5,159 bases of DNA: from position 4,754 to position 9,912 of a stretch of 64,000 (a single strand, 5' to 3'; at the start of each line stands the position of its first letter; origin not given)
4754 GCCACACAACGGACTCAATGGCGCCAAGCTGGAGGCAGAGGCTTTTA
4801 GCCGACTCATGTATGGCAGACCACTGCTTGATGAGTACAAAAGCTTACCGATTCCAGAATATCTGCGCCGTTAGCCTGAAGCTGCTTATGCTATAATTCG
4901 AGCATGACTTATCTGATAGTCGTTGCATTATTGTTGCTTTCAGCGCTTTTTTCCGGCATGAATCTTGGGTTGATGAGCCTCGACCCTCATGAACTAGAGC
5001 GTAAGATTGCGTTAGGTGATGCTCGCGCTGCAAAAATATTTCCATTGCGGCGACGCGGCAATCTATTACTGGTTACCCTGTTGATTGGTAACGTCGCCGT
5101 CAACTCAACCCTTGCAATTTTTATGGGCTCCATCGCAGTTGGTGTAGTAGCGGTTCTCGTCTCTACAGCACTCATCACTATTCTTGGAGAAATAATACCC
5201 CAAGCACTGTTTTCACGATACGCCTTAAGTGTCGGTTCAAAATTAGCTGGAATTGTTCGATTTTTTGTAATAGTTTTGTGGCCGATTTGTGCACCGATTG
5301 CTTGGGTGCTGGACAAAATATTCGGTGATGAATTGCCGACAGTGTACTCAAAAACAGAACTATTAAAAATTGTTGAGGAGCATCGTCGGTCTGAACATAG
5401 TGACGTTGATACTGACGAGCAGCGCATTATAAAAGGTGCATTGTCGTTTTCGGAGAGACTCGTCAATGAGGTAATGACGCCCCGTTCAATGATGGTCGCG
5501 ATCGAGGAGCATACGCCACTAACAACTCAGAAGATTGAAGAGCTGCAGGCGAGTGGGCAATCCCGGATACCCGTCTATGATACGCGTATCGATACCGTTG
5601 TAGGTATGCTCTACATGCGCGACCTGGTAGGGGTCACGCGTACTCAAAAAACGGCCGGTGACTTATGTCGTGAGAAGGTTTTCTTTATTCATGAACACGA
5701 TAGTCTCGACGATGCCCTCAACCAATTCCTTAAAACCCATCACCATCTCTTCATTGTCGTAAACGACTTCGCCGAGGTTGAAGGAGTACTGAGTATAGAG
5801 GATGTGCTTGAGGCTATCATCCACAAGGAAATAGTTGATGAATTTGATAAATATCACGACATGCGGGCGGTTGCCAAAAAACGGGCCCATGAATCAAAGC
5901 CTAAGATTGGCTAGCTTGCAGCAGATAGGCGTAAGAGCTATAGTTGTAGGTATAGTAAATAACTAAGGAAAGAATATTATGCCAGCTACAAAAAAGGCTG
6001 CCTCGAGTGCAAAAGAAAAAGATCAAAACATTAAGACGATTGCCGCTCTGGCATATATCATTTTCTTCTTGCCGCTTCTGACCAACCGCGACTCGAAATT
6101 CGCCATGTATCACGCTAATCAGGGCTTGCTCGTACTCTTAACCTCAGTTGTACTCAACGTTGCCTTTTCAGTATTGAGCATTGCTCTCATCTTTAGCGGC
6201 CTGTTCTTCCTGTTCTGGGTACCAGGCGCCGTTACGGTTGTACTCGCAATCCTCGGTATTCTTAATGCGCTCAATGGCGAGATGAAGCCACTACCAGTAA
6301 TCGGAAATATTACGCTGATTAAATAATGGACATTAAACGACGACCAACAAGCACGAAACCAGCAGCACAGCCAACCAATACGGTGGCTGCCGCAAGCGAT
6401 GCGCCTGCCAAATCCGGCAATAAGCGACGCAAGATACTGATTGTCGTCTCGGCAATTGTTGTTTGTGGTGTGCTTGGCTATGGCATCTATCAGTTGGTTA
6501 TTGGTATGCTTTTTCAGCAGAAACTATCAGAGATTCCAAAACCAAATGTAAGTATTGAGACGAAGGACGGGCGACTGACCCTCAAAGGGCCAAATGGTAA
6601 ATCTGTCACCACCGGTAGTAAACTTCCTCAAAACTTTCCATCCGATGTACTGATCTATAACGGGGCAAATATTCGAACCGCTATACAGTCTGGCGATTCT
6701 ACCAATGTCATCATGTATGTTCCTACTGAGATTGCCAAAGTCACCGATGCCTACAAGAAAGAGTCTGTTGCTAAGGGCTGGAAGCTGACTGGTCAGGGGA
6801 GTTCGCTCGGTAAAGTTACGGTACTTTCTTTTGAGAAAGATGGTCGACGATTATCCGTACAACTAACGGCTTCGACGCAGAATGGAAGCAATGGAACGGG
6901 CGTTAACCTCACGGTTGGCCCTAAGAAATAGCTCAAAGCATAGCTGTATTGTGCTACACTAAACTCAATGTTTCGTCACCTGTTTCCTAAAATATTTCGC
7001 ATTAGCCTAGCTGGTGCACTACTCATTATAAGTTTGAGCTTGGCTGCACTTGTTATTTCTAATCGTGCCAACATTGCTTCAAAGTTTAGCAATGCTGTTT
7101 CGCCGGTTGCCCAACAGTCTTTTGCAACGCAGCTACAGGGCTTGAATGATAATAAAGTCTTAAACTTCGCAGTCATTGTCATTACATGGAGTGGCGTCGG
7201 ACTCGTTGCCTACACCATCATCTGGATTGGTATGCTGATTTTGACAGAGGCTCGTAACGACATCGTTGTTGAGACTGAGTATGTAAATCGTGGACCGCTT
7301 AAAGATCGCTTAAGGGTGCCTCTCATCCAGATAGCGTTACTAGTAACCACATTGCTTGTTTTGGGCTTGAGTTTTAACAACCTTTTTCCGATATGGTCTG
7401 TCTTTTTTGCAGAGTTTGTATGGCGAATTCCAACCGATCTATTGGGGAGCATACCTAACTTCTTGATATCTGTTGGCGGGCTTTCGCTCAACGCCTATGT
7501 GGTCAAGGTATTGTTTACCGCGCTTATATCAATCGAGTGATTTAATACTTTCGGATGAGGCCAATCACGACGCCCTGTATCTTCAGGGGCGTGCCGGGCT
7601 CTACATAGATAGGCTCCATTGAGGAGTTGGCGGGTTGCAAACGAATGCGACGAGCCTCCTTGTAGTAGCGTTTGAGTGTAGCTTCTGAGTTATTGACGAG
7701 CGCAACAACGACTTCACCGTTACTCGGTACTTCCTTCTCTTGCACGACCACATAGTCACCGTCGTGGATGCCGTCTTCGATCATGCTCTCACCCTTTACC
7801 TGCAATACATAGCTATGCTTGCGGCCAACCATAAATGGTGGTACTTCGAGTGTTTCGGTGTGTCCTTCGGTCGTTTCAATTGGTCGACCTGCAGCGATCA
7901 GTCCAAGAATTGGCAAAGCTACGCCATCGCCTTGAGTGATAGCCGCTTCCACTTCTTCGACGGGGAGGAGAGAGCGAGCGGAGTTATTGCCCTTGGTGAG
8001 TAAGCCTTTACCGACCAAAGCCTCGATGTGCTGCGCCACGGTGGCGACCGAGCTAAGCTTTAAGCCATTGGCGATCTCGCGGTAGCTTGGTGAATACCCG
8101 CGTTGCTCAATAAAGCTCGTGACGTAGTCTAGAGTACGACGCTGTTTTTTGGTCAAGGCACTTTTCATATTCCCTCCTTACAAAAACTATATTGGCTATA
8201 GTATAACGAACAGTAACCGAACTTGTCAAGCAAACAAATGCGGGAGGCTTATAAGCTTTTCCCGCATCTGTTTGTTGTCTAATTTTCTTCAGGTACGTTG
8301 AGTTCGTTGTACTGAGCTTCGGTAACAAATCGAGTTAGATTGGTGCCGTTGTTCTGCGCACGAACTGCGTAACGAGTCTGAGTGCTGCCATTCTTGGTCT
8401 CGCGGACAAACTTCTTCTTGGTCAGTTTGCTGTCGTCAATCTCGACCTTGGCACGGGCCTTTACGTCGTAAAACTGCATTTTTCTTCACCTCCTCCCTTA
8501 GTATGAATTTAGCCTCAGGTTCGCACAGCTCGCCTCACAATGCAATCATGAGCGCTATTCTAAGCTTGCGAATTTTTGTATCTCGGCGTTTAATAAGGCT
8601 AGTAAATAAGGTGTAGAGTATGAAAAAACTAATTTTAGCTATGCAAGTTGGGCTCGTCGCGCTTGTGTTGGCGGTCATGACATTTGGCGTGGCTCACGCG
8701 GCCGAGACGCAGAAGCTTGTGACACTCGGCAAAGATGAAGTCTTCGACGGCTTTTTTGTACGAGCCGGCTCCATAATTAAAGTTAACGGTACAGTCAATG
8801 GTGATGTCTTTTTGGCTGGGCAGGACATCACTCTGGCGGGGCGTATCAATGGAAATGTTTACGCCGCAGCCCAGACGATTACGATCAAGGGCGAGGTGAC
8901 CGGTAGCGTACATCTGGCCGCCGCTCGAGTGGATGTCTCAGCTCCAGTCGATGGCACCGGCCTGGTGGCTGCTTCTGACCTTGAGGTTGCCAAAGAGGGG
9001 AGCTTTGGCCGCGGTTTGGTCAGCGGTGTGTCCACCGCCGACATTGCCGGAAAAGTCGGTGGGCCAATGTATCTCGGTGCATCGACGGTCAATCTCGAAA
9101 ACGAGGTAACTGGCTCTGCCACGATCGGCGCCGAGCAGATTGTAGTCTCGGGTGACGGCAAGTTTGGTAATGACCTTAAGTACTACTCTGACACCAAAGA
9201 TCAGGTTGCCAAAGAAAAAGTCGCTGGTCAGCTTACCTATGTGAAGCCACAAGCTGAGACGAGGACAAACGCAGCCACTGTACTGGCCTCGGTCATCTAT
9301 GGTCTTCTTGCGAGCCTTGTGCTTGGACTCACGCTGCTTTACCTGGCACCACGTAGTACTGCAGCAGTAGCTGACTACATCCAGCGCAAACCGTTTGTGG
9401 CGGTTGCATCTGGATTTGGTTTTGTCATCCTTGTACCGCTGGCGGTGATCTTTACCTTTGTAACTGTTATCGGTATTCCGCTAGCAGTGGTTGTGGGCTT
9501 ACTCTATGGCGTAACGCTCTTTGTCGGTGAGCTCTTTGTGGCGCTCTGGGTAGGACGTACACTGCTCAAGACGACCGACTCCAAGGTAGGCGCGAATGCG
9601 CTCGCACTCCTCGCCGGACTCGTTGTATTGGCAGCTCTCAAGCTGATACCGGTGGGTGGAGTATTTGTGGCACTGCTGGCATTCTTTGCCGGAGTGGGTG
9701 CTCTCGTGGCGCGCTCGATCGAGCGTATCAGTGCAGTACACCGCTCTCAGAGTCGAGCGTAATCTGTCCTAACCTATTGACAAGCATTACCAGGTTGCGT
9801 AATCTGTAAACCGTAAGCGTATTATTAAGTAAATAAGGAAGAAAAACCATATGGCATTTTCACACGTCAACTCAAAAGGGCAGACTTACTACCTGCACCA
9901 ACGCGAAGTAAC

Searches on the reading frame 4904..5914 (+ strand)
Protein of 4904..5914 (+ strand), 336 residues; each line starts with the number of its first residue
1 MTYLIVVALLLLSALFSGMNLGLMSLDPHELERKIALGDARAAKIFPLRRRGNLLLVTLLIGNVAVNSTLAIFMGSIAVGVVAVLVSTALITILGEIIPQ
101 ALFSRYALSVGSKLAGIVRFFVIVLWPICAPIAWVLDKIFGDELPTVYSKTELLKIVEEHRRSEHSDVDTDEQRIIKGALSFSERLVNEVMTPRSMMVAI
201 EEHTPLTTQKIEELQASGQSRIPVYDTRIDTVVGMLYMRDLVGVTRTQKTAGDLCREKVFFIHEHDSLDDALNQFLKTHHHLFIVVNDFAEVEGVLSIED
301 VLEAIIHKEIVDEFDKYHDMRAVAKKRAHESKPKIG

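Call 15: search_protein_families(library=pfam, proteins=[window:4904-5914:+], max_evalue=0.001)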
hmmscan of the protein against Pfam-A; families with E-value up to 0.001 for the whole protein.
window:4904-5914:+ (336 aa): 2 families
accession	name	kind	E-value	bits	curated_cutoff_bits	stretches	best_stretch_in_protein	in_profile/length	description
PF01595.25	CNNM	-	3.2e-38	131.6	28.4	1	4-164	1-175/181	Cyclin M transmembrane N-terminal domain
PF00571.33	CBS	-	1.4e-14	54.5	24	1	251-306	1-56/57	CBS domain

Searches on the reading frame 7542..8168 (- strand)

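Call 15: search_protein_families(library=pfam, proteins=[window:7542-8168:-], max_evalue=0.001)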
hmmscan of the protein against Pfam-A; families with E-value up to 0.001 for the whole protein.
window:7542-8168:- (208 aa): 2 families
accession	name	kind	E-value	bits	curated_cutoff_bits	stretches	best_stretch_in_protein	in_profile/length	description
PF00717.28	Peptidase_S24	-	1.9e-30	105.4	23.3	1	86-202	1-116/116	Peptidase S24-like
PF01726.22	LexA_DNA_bind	-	4.2e-16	58.9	23.7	1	3-65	2-64/65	LexA DNA binding domain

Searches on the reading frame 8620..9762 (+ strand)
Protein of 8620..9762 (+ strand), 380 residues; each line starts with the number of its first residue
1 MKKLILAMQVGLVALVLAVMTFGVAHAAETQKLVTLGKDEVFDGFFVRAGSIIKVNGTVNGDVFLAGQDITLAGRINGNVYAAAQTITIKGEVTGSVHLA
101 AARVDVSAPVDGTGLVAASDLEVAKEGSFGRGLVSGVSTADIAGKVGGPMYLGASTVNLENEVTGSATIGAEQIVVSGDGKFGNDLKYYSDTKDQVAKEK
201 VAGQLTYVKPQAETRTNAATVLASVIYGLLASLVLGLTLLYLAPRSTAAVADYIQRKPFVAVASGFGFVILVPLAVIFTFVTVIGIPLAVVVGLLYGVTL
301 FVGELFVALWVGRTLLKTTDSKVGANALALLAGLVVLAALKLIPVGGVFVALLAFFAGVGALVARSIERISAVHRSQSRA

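Call 15: search_protein_families(library=pfam, proteins=[window:8620-9762:+], max_evalue=0.001)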
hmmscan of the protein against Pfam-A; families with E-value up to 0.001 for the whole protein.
window:8620-9762:+ (380 aa): 1 family
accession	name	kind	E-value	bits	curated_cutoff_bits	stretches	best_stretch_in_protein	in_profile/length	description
PF04519.19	Bactofilin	-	2.1e-06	28.3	27.9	1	36-129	3-93/98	Polymer-forming cytoskeletal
